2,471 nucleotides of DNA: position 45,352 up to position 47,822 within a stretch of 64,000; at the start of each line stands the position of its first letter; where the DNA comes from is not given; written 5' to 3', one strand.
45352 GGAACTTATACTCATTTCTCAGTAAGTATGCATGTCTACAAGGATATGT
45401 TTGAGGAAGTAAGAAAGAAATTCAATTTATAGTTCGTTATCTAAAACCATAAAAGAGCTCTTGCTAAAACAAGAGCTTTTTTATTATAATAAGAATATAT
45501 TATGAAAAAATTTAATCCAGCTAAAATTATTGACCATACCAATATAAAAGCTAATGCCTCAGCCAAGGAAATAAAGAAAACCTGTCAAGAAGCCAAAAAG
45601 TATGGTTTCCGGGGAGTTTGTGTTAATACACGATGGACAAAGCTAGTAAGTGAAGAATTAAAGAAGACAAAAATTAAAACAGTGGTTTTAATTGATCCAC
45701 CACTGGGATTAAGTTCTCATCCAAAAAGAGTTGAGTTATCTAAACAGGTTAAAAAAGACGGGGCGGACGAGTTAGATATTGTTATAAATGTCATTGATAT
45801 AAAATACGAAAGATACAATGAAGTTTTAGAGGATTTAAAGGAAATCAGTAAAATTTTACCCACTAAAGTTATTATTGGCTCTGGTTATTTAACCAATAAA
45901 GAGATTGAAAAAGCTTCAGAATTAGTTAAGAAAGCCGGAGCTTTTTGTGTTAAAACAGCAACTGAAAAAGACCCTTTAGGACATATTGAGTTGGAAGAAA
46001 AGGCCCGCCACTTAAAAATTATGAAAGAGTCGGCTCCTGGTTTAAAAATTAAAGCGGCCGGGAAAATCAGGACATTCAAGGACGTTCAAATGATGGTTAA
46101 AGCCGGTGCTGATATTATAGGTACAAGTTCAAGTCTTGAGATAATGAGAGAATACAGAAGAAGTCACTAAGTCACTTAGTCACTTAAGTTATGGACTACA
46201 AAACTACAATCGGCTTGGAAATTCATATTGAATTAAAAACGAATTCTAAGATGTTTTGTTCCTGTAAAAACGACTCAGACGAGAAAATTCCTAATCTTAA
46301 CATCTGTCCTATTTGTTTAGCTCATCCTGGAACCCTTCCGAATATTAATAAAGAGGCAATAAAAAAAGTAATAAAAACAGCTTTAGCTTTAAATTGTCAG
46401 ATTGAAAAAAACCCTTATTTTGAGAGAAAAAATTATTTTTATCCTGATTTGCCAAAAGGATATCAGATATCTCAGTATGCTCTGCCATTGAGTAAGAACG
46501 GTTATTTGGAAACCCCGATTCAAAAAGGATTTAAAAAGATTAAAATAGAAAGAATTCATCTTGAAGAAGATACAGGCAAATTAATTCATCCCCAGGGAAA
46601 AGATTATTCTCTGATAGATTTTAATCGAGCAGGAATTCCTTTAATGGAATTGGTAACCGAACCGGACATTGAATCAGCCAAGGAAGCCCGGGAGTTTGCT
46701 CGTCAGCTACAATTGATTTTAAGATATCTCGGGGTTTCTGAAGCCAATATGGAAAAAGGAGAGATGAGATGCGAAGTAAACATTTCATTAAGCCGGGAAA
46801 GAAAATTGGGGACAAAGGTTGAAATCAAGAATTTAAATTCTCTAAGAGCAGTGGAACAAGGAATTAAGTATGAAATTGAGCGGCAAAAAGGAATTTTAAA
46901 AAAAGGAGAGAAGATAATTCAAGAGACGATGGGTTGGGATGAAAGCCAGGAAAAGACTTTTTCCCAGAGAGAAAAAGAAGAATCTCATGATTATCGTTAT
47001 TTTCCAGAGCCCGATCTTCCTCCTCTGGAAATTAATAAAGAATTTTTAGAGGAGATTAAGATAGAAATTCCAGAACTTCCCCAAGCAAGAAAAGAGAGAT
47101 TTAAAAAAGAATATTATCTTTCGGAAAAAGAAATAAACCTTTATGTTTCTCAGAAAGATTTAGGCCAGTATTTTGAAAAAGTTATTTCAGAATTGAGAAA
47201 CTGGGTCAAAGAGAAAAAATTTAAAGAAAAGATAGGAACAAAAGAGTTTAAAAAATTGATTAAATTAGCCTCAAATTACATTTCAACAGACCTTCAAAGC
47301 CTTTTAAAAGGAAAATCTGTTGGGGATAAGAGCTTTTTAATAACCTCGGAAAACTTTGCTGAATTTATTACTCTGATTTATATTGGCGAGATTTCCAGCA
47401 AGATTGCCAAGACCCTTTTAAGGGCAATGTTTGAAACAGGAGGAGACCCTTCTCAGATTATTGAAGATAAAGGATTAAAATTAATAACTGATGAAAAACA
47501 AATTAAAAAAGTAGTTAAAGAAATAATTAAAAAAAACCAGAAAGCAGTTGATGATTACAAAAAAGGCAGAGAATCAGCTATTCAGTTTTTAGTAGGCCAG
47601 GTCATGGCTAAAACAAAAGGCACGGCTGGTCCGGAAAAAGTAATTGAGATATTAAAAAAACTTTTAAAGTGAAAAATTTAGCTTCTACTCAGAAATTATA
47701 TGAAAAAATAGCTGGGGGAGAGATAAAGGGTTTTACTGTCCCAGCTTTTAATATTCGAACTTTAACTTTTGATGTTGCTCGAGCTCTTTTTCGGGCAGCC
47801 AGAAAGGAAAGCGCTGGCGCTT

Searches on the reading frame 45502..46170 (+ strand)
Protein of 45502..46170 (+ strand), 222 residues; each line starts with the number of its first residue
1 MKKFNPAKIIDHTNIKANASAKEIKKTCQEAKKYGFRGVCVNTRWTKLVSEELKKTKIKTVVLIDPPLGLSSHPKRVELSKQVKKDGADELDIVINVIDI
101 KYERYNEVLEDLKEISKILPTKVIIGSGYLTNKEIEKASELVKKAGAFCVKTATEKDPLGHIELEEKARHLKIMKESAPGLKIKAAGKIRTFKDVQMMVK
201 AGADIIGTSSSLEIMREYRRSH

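Call 34: find_homologous_proteins(query=window:45502-46170:+, max_evalue=1e-20)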
Query window:45502-46170:+ (222 aa): 2692 proteins with E <= 1e-20 among 3803 candidates; the best 120 are listed.
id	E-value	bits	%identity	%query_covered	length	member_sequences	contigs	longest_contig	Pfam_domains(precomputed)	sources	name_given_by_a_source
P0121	1.4e-136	471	100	100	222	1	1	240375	PF01791.16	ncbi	-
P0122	7.9e-120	416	90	99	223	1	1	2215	PF01791.16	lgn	-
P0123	2.9e-113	395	82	99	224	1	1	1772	PF01791.16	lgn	-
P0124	4.1e-113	394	83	99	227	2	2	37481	PF01791.16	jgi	-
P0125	2.0e-111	389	83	100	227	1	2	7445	PF01791.16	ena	-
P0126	2.2e-111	388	81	100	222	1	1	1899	PF01791.16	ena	-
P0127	1.4e-110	386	80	99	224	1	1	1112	PF01791.16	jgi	-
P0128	6.7e-110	384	80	98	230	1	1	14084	PF01791.16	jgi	jgi:deoxyribose-phosphate aldolase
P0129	1.3e-109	383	78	100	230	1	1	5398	PF01791.16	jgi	jgi:deoxyribose-phosphate aldolase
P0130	6.8e-109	380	80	99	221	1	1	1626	PF01791.16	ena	-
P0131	1.9e-108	379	79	99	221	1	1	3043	PF01791.16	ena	-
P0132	2.2e-108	379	79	99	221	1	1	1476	PF01791.16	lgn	-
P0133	2.4e-108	379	80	99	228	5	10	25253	PF01791.16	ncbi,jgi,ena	-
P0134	3.1e-108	378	79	99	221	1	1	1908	PF01791.16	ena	-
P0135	5.5e-108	377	77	100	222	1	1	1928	PF01791.16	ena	-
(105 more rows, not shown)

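Call 36: find_encoding_contigs(protein=P0122, flank=10000, max_places=2)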
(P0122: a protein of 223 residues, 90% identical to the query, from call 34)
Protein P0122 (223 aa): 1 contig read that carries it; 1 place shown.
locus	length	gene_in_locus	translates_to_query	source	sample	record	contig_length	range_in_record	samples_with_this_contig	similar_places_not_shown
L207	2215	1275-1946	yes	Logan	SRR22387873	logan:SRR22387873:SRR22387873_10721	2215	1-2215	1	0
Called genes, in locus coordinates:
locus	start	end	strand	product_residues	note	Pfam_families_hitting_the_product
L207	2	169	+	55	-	?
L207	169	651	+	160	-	PF00692:dUTPase, PF22769:DCD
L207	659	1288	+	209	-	PF01712:dNK, PF02223:Thymidylate_kin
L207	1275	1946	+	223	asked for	PF01791:DeoC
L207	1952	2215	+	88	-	?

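Call 37: find_encoding_contigs(protein=P0124, flank=10000, max_places=2)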
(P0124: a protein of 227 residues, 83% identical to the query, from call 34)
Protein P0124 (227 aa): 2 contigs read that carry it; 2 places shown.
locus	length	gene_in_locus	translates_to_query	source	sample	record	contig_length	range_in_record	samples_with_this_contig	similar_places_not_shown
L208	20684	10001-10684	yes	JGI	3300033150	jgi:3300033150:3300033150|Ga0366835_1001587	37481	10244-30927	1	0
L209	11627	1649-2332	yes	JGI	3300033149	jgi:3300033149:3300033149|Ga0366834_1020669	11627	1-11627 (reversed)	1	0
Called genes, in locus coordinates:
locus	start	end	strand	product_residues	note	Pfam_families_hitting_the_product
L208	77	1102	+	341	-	PF02912:Phe_tRNA-synt_N, PF01409:tRNA-synt_2d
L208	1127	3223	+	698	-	PF03483:B3_4, PF03484:B5, PF17759:tRNA_synthFbeta, PF03147:FDX-ACB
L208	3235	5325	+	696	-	PF02518:HATPase_c, PF00204:DNA_gyraseB, PF01751:Toprim, PF00986:DNA_gyraseB_C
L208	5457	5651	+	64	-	PF00584:SecE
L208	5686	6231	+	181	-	PF02357:NusG, PF00467:KOW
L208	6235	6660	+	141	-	PF03946:Ribosomal_L11_N, PF00298:Ribosomal_L11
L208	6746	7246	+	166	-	PF00383:dCMP_cyt_deam_1, PF14437:MafB19-deam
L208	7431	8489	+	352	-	PF02511:Thy1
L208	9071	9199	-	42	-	-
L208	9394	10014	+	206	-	PF01712:dNK (weak), PF02223:Thymidylate_kin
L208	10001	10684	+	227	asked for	PF01791:DeoC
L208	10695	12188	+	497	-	PF02934:GatB_N, PF02637:GatB_Yqey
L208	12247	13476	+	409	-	PF01116:F_bP_aldolase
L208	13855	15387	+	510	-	PF00682:HMGL-like, PF22617:HCS_D2, PF08502:LeuA_dimer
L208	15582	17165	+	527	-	PF00682:HMGL-like, PF22617:HCS_D2, PF08502:LeuA_dimer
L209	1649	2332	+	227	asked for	PF01791:DeoC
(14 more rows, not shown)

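Call 38: find_encoding_contigs(protein=P0133, flank=10000, max_places=4)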
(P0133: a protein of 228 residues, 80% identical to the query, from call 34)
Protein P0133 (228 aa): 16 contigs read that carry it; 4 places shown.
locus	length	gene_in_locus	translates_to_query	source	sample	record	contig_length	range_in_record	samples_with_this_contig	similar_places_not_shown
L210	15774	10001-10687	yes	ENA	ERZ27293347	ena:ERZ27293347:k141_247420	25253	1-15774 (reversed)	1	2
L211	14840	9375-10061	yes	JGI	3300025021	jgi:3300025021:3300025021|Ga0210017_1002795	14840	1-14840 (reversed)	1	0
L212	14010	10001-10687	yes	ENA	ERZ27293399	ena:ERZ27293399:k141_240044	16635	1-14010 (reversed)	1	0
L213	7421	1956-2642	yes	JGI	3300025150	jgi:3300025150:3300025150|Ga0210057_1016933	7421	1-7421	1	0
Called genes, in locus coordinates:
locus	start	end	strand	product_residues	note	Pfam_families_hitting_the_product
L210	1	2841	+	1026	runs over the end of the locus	PF02518:HATPase_c, PF00204:DNA_gyraseB, PF14890:Intein_splicing, PF01751:Toprim, PF00986:DNA_gyraseB_C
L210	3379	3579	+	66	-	PF00584:SecE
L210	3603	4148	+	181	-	PF02357:NusG, PF00467:KOW (weak)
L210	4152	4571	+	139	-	PF03946:Ribosomal_L11_N, PF00298:Ribosomal_L11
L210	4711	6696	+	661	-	PF00383:dCMP_cyt_deam_1 (weak), PF14890:Intein_splicing, PF14528:LAGLIDADG_3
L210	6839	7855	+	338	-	PF00692:dUTPase, PF22769:DCD, PF00383:dCMP_cyt_deam_1, PF14437:MafB19-deam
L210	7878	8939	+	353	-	PF02511:Thy1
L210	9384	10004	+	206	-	PF01712:dNK, PF02223:Thymidylate_kin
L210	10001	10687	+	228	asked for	PF01791:DeoC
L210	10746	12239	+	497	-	PF02934:GatB_N, PF02637:GatB_Yqey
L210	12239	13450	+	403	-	PF01116:F_bP_aldolase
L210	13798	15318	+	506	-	PF00682:HMGL-like, PF22617:HCS_D2, PF08502:LeuA_dimer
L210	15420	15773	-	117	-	?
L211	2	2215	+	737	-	?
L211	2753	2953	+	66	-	PF00584:SecE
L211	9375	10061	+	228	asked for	PF01791:DeoC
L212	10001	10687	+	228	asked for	PF01791:DeoC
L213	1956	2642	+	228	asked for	PF01791:DeoC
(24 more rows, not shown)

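Call 39: find_encoding_contigs(protein=P0125, flank=10000, max_places=2)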
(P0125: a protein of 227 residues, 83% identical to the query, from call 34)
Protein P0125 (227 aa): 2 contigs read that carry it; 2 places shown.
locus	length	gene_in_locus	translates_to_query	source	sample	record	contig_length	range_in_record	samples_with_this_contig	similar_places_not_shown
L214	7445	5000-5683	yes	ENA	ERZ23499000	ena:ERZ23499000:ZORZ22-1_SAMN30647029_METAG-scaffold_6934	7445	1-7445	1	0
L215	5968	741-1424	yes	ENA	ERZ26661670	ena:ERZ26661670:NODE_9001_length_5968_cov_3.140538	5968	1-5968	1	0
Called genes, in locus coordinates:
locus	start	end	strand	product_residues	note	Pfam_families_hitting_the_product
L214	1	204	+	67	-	?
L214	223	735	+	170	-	PF00383:dCMP_cyt_deam_1, PF14437:MafB19-deam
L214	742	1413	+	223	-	PF02511:Thy1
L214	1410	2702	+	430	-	PF00464:SHMT, PF00155:Aminotran_1_2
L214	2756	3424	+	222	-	-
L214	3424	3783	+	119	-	PF00383:dCMP_cyt_deam_1, PF14437:MafB19-deam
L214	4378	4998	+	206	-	PF01712:dNK, PF02223:Thymidylate_kin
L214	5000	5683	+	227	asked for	PF01791:DeoC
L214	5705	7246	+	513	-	PF02934:GatB_N, PF02637:GatB_Yqey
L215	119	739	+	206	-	PF01712:dNK, PF02223:Thymidylate_kin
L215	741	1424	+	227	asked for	PF01791:DeoC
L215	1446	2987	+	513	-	PF02934:GatB_N, PF02637:GatB_Yqey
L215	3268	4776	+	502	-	PF00682:HMGL-like, PF22617:HCS_D2, PF08502:LeuA_dimer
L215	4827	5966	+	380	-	?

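Call 54: search_protein_families(library=pfam, proteins=[window:45502-46170:+], max_evalue=0.00001)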
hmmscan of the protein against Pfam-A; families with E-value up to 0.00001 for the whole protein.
window:45502-46170:+ (222 aa): 1 family
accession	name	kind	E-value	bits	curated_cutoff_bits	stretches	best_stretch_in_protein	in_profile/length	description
PF01791.15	DeoC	-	2.3e-08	34.4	23.8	1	9-201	5-210/229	DeoC/LacD family aldolase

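Call 65: list_cluster_members(proteins=[P0121])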
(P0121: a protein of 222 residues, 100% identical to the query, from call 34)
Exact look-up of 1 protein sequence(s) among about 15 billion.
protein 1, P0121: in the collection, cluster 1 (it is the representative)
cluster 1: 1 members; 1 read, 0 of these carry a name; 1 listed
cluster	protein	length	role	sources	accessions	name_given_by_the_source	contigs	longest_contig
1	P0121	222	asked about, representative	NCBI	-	-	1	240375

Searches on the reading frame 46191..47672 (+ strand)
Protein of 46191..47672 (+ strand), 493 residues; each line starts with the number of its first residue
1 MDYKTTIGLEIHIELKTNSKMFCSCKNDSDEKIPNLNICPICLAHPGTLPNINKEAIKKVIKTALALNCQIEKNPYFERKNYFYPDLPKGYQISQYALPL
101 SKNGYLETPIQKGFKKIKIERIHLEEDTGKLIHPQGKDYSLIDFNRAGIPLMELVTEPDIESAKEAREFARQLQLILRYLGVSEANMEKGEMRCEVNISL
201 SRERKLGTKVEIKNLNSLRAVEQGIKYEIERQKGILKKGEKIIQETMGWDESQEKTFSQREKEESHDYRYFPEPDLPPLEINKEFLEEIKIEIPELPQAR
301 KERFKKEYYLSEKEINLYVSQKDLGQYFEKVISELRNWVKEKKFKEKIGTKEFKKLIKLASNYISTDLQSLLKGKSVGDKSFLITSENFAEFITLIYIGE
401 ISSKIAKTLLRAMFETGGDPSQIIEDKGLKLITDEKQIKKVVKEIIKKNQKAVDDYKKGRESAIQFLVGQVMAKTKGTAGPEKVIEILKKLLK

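Call 54: search_protein_families(library=pfam, proteins=[window:46191-47672:+], max_evalue=0.00001)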
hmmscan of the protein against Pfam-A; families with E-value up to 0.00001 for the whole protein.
window:46191-47672:+ (493 aa): 2 families
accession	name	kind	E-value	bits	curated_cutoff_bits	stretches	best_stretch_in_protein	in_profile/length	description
PF02934.20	GatB_N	-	4.5e-119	397.2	23.4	1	6-287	2-277/277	GatB/GatE catalytic domain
PF02637.23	GatB_Yqey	-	6.8e-41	140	27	1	355-492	12-148/148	GatB domain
